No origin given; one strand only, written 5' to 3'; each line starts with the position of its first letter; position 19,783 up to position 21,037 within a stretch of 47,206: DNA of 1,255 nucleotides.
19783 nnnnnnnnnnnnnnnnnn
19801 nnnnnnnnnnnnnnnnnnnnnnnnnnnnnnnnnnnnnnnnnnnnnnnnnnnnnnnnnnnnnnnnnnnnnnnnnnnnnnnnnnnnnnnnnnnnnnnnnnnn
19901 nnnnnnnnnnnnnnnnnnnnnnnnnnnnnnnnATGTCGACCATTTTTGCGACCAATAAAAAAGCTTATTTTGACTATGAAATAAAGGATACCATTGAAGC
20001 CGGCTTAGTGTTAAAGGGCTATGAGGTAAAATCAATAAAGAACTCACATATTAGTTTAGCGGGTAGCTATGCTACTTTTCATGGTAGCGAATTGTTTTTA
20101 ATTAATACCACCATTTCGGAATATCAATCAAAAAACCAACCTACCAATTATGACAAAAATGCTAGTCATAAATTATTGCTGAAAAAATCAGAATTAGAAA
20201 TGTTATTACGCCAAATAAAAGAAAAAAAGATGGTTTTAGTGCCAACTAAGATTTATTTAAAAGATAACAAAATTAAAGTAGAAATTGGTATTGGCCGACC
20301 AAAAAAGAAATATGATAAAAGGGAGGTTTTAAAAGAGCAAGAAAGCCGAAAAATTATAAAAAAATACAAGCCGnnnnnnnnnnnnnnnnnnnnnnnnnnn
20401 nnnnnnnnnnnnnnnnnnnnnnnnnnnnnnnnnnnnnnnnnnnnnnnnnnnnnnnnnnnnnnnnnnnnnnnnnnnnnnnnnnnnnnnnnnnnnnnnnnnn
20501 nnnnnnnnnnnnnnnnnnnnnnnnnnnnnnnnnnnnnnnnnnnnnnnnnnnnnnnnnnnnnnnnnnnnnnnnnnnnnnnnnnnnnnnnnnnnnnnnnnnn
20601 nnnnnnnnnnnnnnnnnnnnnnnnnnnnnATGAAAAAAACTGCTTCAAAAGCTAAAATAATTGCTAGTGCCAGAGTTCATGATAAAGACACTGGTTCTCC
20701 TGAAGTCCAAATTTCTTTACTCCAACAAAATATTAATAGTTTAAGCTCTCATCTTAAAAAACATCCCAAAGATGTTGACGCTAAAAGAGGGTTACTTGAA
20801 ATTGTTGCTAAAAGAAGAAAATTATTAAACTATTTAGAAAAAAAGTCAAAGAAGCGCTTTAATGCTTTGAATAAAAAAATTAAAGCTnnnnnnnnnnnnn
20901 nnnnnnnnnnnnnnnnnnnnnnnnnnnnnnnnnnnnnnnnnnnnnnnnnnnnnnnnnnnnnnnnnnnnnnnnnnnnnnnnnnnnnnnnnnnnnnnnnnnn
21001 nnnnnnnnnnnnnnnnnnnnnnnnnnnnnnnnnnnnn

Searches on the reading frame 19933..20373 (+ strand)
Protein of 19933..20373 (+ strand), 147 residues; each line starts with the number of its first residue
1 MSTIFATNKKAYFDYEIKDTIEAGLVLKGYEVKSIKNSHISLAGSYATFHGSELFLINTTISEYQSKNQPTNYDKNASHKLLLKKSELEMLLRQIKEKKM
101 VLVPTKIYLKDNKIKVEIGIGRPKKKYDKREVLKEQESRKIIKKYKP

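Call 22: search_protein_families(library=pfam, max_evalue=0.001, proteins=[window:19933-20373:+])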
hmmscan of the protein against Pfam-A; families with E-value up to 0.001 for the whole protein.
seq(147 aa): 1 family
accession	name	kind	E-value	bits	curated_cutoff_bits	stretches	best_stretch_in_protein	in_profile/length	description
PF01668.23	SmpB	-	1.3e-44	152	27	1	6-144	2-139/143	SmpB protein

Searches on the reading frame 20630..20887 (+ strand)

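Call 22: search_protein_families(library=pfam, max_evalue=0.001, proteins=[window:20630-20887:+])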
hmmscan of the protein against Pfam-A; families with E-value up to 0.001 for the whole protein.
seq(86 aa): 1 family
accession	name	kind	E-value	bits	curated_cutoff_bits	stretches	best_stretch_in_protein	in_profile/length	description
PF00312.27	Ribosomal_S15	-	2e-27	95.6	31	1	7-84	1-78/81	Ribosomal protein S15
